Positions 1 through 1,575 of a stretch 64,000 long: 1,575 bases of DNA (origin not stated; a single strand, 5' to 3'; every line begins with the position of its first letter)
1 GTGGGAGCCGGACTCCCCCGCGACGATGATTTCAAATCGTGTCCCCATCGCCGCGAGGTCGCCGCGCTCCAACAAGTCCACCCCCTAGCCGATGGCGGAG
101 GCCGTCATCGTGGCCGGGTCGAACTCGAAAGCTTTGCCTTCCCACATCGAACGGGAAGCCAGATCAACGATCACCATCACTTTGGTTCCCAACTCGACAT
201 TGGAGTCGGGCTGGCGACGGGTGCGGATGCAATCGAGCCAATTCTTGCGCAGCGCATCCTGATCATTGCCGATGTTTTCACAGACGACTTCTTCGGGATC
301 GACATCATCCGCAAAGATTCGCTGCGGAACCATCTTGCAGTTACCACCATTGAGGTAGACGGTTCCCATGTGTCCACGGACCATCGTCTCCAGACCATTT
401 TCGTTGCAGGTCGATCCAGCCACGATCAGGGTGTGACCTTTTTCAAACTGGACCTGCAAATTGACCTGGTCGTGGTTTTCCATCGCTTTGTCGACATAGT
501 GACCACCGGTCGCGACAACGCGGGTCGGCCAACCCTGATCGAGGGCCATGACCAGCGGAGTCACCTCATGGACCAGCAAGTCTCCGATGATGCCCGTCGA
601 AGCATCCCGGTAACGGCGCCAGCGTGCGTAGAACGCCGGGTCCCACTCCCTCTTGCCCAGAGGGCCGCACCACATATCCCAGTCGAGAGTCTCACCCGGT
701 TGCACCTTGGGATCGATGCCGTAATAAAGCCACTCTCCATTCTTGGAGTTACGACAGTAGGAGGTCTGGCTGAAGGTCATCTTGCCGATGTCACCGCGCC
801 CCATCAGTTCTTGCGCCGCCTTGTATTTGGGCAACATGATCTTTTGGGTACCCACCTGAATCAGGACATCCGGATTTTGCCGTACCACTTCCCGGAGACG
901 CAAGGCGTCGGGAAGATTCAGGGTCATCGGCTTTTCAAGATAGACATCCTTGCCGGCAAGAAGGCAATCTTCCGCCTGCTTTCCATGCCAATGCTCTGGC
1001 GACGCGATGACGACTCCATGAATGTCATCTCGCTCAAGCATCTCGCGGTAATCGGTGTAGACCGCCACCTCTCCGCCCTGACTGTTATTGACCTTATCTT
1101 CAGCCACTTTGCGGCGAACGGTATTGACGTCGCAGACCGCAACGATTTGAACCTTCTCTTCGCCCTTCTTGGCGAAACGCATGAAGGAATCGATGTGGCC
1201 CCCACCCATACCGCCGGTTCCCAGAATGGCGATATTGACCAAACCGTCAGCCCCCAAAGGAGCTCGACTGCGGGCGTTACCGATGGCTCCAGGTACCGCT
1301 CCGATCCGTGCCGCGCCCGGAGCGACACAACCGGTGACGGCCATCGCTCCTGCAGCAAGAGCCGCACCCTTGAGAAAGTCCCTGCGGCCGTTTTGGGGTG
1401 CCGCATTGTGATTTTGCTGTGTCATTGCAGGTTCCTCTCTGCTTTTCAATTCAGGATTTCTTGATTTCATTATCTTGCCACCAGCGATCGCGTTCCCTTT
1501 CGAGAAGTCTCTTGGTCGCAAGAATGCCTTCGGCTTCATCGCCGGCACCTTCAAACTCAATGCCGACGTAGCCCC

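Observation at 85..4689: TAT-exported Gfo/Idh/MocA + xylose-isomerase-like TIM barrel + MFS operon with divergent DUF1080 lipoprotein: candidate periplasmic oxidative (3-keto) glycoside cleavage module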

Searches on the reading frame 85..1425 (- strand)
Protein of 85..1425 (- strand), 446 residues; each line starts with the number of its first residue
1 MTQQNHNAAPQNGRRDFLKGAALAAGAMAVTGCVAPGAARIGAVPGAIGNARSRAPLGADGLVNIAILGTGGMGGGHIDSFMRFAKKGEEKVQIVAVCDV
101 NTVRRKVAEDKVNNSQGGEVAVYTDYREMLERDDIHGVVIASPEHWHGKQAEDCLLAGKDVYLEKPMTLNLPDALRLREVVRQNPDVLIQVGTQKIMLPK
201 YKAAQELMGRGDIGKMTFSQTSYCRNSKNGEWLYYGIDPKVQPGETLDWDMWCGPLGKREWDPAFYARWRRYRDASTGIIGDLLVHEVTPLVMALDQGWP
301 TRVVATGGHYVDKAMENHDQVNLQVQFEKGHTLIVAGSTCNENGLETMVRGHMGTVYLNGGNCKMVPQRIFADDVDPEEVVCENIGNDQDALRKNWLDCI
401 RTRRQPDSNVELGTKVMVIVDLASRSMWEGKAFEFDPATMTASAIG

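Call 3: search_protein_families(library=pfam, proteins=[window:85-1425:-], max_evalue=0.01)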
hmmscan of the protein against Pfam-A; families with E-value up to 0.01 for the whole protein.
window:85-1425:- (446 aa): 6 families
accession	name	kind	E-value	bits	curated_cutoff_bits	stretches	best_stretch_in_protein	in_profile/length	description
PF01408.29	GFO_IDH_MocA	-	5.9e-19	69.4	24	1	63-189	1-116/120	Oxidoreductase family, NAD-binding Rossmann fold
PF19051.5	GFO_IDH_MocA_C2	-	3.1e-10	40.4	23.3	1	245-440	50-232/254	Oxidoreductase family, C-terminal alpha/beta domain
PF22725.1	GFO_IDH_MocA_C3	-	6.7e-10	39.5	27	1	262-356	28-123/124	GFO/IDH/MocA C-terminal domain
PF02894.22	GFO_IDH_MocA_C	-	1.5e-09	38.5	22.9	1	261-431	23-214/218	Oxidoreductase family, C-terminal alpha/beta domain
PF10518.14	TAT_signal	-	0.0002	21.6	22.7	1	14-30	4-20/21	TAT (twin-arginine translocation) pathway signal sequence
PF10399.14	UCR_Fe-S_N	-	0.0019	18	24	1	6-35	3-32/41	Ubiquitinol-cytochrome C reductase Fe-S subunit TAT signal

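Call 4: search_protein_families(library=ncbifam, proteins=[window:85-1425:-], max_evalue=0.01)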
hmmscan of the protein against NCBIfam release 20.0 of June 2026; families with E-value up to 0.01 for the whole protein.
window:85-1425:- (446 aa): 11 families
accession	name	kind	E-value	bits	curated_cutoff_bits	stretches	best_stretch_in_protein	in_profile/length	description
NF058561.1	BT_2158_fam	equivalog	2.1e-29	102.4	750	1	14-324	2-284/487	glycoside 3-dehydrogenase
TIGR04380.1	myo_inos_iolG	equivalog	9.7e-27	93.7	355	2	63-218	2-147/330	inositol 2-dehydrogenase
NF040723.1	UDP-GlcNAcDh_Arch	equivalog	1.1e-15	57.9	450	1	64-217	2-142/302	UDP-N-acetylglucosamine 3-dehydrogenase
NF052679.1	InsChiInosDhIolG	equivalog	2.5e-13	49.8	540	1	63-220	3-152/343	bifunctional inositol 2-dehydrogenase/D-chiro-inositol 1-dehydrogenase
NF052479.1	LevoglcsnDh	equivalog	2.2e-09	36.5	650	1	63-224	4-162/386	levoglucosan dehydrogenase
NF008607.0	PRK11579.1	subfamily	4.6e-08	32.4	330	1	109-225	40-154/346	oxidoreductase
NF041392.1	XylDh_Gfo6_Halo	equivalog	3.4e-07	29.4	350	1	78-218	29-165/350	D-xylose 1-dehydrogenase Gfo6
NF058563.1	BT_2159_fam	equivalog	1.9e-05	23.9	650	1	63-216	1-143/350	disaccharide 3-dehydrogenase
TIGR01409.1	TAT_signal_seq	domain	3.7e-05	23.9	16.7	1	14-39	3-27/29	twin-arginine translocation signal domain-containing protein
NF007574.0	PRK10206.1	equivalog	5e-05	22.5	352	1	100-184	31-115/345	oxidoreductase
TIGR02811.1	formate_TAT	hypoth_equivalog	0.0044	17.3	48.45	1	8-35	5-35/66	formate dehydrogenase region TAT target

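Call 6: search_solved_structures(query=window:85-1425:-, max_evalue=0.001, show_alignments=2)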
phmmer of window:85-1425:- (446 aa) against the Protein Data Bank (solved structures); distinct sequences matched with E-value up to 0.001: 51.
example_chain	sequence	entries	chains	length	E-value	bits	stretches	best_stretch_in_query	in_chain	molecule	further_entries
8tdf_A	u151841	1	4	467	1.7e-17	66.5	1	68-306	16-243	Dehydrogenase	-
8tdh_A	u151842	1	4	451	2e-17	66.3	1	79-306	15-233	Predicted dehydrogenases and related proteins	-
4gqa_A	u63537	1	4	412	1.6e-16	63.3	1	62-374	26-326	NAD binding Oxidoreductase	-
3cea_A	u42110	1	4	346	4.2e-13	52.1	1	65-219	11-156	Myo-inositol 2-dehydrogenase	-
4n54_A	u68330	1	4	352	5e-12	48.5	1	116-220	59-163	Inositol dehydrogenase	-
4mkx_A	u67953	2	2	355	5.3e-12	48.5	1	116-220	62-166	Inositol dehydrogenase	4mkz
3ec7_A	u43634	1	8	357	2.8e-11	46.1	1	64-216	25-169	Putative Dehydrogenase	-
5ya8_A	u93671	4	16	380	4.6e-11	45.4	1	60-217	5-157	Scyllo-inositol dehydrogenase with L-glucose dehydrogenase activity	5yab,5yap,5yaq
9m3d_B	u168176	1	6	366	1.5e-10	43.6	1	66-235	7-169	DgpA1 from W974-1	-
6ktj_A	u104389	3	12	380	1.5e-10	43.6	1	60-217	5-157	Scyllo-inositol dehydrogenase with L-glucose dehydrogenase activity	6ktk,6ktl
9m37_A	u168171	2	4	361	1.1e-09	40.9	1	64-250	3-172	P581a DgpA2 and isoorientin complex structure | Gfo/Idh/MocA family protein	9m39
3v5n_A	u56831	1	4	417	1.4e-09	40.5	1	70-225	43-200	Oxidoreductase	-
4fb5_A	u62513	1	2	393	3.1e-09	39.3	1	64-218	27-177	Probable oxidoreductase protein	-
6z3c_AAA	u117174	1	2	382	1.2e-08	37.4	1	55-230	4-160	Gfo/Idh/MocA family oxidoreductase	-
3ezy_A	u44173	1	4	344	1.3e-08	37.3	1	65-216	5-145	Dehydrogenase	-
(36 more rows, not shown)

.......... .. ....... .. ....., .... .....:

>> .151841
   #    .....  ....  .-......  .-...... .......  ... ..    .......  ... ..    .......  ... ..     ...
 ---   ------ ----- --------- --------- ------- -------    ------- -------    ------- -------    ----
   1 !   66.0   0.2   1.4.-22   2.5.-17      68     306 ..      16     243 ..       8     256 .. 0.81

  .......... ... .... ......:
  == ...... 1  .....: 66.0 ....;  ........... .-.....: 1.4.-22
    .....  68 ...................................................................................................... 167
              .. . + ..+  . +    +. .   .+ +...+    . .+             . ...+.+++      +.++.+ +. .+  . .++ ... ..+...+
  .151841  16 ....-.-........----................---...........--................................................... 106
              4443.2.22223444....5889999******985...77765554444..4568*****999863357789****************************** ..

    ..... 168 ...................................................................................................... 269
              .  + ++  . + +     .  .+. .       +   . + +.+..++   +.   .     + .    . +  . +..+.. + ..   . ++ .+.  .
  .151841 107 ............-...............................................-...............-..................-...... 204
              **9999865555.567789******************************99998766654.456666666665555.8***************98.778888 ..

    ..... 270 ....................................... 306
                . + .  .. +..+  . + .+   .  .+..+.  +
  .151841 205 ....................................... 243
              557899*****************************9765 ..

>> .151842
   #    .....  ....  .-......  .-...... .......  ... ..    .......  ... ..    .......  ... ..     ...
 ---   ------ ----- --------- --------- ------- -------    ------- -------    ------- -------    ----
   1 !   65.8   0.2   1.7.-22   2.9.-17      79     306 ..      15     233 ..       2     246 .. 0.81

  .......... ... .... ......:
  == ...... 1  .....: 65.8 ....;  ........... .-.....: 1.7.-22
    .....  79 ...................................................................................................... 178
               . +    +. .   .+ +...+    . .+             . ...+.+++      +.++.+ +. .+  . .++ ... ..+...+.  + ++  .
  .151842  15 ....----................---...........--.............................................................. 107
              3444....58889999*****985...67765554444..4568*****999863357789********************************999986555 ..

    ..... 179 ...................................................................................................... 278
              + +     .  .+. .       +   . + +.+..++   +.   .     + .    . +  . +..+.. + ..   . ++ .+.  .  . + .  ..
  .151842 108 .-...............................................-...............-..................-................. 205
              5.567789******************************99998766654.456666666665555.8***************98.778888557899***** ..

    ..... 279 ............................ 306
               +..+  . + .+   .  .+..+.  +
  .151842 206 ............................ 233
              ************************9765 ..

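Call 18: find_related_loci(query=window:85-1425:-, collection=genome_contigs, flank=10000)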
Query window:85-1425:- (446 aa) in genome_contigs; peptide patterns used: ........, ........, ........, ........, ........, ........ (x = any residue, [..] = any of these).
599 stretches matched a pattern (row limit reached: there are more); 562 encode a relative of the query (tblastn E <= 1e-3); the best 80 are kept; 80 distinct loci.
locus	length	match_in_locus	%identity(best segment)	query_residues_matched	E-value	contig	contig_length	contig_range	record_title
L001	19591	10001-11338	97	1-446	0e+0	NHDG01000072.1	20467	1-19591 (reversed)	MAG: Planctomycetia bacterium TMED53 MHASMcontig_1091532, whole genome shotgun sequence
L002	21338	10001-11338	89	1-446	0e+0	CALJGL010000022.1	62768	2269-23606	MAG: uncultured bacterium isolate S2_Bin_METABAT__259_1 genome assembly, contig: c_000001515409, whole genome shotgun se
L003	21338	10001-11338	87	1-446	0e+0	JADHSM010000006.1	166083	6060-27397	MAG: Planctomycetota bacterium isolate BS30m-G49 BS307-30m-C45, whole genome shotgun sequence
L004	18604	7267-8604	98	1-446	0e+0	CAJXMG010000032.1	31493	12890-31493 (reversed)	TPA_asm: uncultured bacterium isolate SRR4030075_bin.46_MetaBAT_v2.12.1_MAG genome assembly, contig: NODE_321_length_314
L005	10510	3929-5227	81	14-446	0e+0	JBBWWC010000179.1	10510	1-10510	MAG: Planctomycetota bacterium isolate OC6_150m_MAG_282 OC6_150m_contig_2028634, whole genome shotgun sequence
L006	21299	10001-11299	79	14-446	0e+0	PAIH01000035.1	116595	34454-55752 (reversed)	MAG: Planctomycetota bacterium isolate NAT2 98572, whole genome shotgun sequence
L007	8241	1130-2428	78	14-446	0e+0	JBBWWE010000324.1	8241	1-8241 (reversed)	MAG: Planctomycetota bacterium isolate OC6_2000m_MAG_215 OC6_2000m_contig_1675242, whole genome shotgun sequence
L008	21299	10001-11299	78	14-446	0e+0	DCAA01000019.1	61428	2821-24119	MAG TPA_asm: Planctomycetes bacterium UBA1146 UBA1146_contig_34995, whole genome shotgun sequence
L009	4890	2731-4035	77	12-446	0e+0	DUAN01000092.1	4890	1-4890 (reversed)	MAG TPA_asm: Planctomycetota bacterium isolate UWMA-0276 NODE_21849_length_4890_cov_0.587769, whole genome shotgun seque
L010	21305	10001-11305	77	12-446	0e+0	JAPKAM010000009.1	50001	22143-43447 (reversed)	MAG: Planctomycetota bacterium isolate ANT-12 NODE_330_length_50001_cov_14.589417, whole genome shotgun sequence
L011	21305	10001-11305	76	12-446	0e+0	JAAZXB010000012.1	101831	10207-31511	MAG: Planctomycetota bacterium isolate bin110s NODE_12_length_101831_cov_15.591338, whole genome shotgun sequence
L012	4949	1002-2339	75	1-446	0e+0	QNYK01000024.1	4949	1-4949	MAG: Bacillota bacterium isolate MAG 7 Ga0232646_1006263, whole genome shotgun sequence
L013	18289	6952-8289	91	1-446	0e+0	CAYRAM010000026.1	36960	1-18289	MAG TPA_asm: uncultured Planctomycetia bacterium isolate binchicken_co275_63 genome assembly, contig: NODE_1150_length_3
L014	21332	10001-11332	63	1-445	0e+0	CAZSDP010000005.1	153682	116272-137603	MAG TPA_asm: uncultured Planctomycetia bacterium isolate binchicken_co275_154 genome assembly, contig: NODE_26_length_15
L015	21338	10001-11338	76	1-446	0e+0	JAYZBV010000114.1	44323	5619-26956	MAG: Planctomycetota bacterium isolate XB_MAG1214 DB_MAG1214_0114, whole genome shotgun sequence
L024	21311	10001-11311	55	12-445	1e-166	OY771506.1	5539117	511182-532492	MAG: Phycisphaeraceae bacterium isolate 5ced0416-64b5-4844-9ce5-ab75583fac57 genome assembly, chromosome: 1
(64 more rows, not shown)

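Call 19: find_homologous_proteins(query=window:85-1425:-, max_evalue=1e-20)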
Query window:85-1425:- (446 aa): 1823 proteins with E <= 1e-20 among 8000 candidates; the best 120 are listed.
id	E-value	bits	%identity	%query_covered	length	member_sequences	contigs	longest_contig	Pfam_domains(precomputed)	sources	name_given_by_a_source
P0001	0.0e+0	1038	100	100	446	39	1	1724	PF01408.29,PF19051.6,PF22725.2,PF02894.23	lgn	-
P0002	7.4e-276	933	87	100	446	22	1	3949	PF01408.29,PF19051.6,PF22725.2,PF02894.23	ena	-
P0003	3.9e-247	838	81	97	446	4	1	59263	PF01408.29,PF19051.6,PF22725.2,PF02894.23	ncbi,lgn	-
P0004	3.0e-241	819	78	98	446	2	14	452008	PF01408.29,PF19051.6,PF22725.2,PF02894.23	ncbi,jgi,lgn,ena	-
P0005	2.1e-240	816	78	98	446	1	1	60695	PF01408.29,PF19051.6,PF22725.2,PF02894.23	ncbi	-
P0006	6.6e-238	808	78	98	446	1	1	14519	PF01408.29,PF19051.6,PF22725.2,PF02894.23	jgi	-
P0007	4.6e-236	802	76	98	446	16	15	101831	PF01408.29,PF19051.6,PF22725.2,PF02894.23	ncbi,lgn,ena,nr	ncbi:MAG: Gfo/Idh/MocA family oxidoreductase [Planctomycetota bacterium]|nr:Gfo/Idh/MocA family oxid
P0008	5.5e-236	802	75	100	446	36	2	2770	PF01408.29,PF19051.6,PF22725.2,PF10518.15,PF02894.23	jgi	jgi:predicted dehydrogenase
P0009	1.2e-232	791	76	97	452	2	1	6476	PF01408.29,PF19051.6,PF22725.2,PF02894.23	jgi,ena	-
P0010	3.9e-194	664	67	92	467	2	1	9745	PF01408.29,PF19051.6,PF22725.2,PF02894.23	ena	-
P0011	2.7e-193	661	62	100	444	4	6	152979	PF01408.29,PF19051.6,PF22725.2,PF02894.23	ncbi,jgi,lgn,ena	-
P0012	4.6e-193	660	62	100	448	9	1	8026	PF01408.29,PF19051.6,PF22725.2,PF02894.23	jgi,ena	-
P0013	6.8e-193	660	65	97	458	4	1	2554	PF01408.29,PF19051.6,PF22725.2,PF02894.23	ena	-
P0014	2.5e-190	651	63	97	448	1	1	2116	PF01408.29,PF19051.6,PF22725.2,PF02894.23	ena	-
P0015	3.7e-183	628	62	97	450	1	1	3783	PF01408.29,PF19051.6,PF22725.2,PF02894.23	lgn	-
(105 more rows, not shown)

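Call 31: search_solved_structures(query=A2, max_evalue=0.00001, show_alignments=1)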
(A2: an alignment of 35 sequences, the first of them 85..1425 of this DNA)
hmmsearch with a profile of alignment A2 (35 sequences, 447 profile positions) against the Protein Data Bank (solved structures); distinct sequences matched with E-value up to 0.00001: 76 (the best 60 are shown).
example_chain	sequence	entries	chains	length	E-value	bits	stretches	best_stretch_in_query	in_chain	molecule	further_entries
8tdf_A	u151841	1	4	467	1.3e-24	89.9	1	89-310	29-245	Dehydrogenase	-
8tdh_A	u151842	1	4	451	1.7e-24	89.5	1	89-310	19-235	Predicted dehydrogenases and related proteins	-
4gqa_A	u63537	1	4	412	5.5e-23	84.5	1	63-219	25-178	NAD binding Oxidoreductase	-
3cea_A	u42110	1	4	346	4.1e-22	81.7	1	60-220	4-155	Myo-inositol 2-dehydrogenase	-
3ec7_A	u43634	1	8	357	2.2e-21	79.3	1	61-221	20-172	Putative Dehydrogenase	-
4mkx_A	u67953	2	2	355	1.4e-19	73.3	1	60-221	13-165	Inositol dehydrogenase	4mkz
4n54_A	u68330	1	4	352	2.3e-19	72.6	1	61-221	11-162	Inositol dehydrogenase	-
5ya8_A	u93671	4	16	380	7.7e-19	70.9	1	62-222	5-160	Scyllo-inositol dehydrogenase with L-glucose dehydrogenase activity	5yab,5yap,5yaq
6ktj_A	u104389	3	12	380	5e-18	68.2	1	62-223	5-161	Scyllo-inositol dehydrogenase with L-glucose dehydrogenase activity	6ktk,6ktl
7xr9_A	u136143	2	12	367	5.7e-18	68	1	64-237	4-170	DgpA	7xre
3e18_A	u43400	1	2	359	1.1e-16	63.8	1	66-252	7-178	oxidoreductase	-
4fb5_A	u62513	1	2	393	5.8e-16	61.4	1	59-219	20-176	Probable oxidoreductase protein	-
3mz0_A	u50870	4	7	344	6.2e-16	61.3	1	65-223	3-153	Inositol 2-dehydrogenase/D-chiro-inositol 3-dehydrogenase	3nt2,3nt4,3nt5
9m3d_B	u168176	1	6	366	1e-15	60.6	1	64-228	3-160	DgpA1 from W974-1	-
9m37_A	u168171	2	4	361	1.1e-15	60.5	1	65-251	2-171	P581a DgpA2 and isoorientin complex structure | Gfo/Idh/MocA family protein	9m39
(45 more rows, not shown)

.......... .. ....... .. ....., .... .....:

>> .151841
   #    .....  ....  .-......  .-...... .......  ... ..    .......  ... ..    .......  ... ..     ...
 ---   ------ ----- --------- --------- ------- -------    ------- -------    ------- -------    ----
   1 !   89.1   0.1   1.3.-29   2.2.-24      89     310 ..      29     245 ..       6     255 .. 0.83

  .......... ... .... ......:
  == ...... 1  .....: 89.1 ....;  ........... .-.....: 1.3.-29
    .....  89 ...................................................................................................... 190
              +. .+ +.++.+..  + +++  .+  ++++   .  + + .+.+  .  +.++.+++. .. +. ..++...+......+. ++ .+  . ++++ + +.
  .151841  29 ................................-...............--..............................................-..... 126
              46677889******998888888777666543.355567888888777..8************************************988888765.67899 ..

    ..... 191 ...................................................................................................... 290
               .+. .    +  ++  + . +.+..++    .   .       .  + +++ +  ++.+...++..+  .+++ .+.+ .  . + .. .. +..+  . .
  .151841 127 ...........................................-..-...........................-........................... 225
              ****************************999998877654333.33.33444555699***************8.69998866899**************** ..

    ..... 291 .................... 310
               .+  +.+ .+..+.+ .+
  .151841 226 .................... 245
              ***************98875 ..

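Call 45: search_protein_families(library=pfam, proteins=[L004:8611-9489:+, L004:9590-10813:+, L004:10815-11588:+, L004:11618-12898:+, L004:12915-13844:+, L004:13921-16980:+, L024:9144-9917:+, L024:13548-14306:+], max_evalue=0.001)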
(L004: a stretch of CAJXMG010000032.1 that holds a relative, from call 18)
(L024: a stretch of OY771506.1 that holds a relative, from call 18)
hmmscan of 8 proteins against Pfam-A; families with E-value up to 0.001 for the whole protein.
L004:8611-9489:+ (292 aa): 1 family
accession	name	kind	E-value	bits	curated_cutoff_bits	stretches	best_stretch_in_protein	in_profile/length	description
PF02424.20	ApbE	-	8.8e-31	107.8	25.6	1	12-258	1-251/266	ApbE family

L004:9590-10813:+ (407 aa): 7 families
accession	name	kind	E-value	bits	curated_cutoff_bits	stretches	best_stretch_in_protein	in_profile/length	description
PF01408.29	GFO_IDH_MocA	-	1.3e-22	81.2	24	1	36-152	3-119/120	Oxidoreductase family, NAD-binding Rossmann fold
PF22725.1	GFO_IDH_MocA_C3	-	5.4e-12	46.2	27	1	196-284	30-116/124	GFO/IDH/MocA C-terminal domain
PF02894.22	GFO_IDH_MocA_C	-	1.4e-10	41.8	22.9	1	196-399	30-218/218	Oxidoreductase family, C-terminal alpha/beta domain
PF03807.23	F420_oxidored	-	6e-08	33.6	21.6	1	36-117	2-83/94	NADP oxidoreductase coenzyme F420-dependent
PF03435.24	Sacchrp_dh_NADP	-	4.2e-05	24.3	25.1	1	36-143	1-115/129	Saccharopine dehydrogenase NADP binding domain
PF07991.19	KARI_N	-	0.00026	21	20.6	1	35-118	6-83/165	Acetohydroxy acid isomeroreductase, NADPH-binding domain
PF02826.25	2-Hacid_dh_C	-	0.00087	19.2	25.1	0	35-70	38-73/178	D-isomer specific 2-hydroxyacid dehydrogenase, NAD binding domain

L004:10815-11588:+ (257 aa): 0 families

L004:11618-12898:+ (426 aa): 4 families
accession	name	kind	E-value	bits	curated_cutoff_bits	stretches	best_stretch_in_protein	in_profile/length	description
PF01408.29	GFO_IDH_MocA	-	5.5e-15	56.6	24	1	44-169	1-114/120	Oxidoreductase family, NAD-binding Rossmann fold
PF22725.1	GFO_IDH_MocA_C3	-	3.3e-12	46.9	27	1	190-323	5-123/124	GFO/IDH/MocA C-terminal domain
PF02894.22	GFO_IDH_MocA_C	-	1.5e-08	35.2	22.9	1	191-354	2-156/218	Oxidoreductase family, C-terminal alpha/beta domain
PF10518.14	TAT_signal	-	2.6e-06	27.5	22.7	1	10-27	3-20/21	TAT (twin-arginine translocation) pathway signal sequence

L004:12915-13844:+ (309 aa): 1 family
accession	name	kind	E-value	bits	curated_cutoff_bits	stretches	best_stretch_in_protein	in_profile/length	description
PF01261.30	AP_endonuc_2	-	2.8e-37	129.2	31.1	1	63-291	1-232/249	Xylose isomerase-like TIM barrel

L004:13921-16980:+ (1019 aa): 1 family
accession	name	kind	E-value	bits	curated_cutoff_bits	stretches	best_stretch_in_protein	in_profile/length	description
PF17164.10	DUF5122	-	0.00026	21.6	27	0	399-425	10-36/36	Domain of unknown function (DUF5122) beta-propeller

L024:9144-9917:+ (257 aa): 1 family
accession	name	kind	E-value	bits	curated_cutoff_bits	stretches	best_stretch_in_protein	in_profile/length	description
PF06439.18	3keto-disac_hyd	-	1.3e-51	175.8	26.8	1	59-252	1-187/187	3-keto-disaccharide hydrolase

L024:13548-14306:+ (252 aa): 0 families
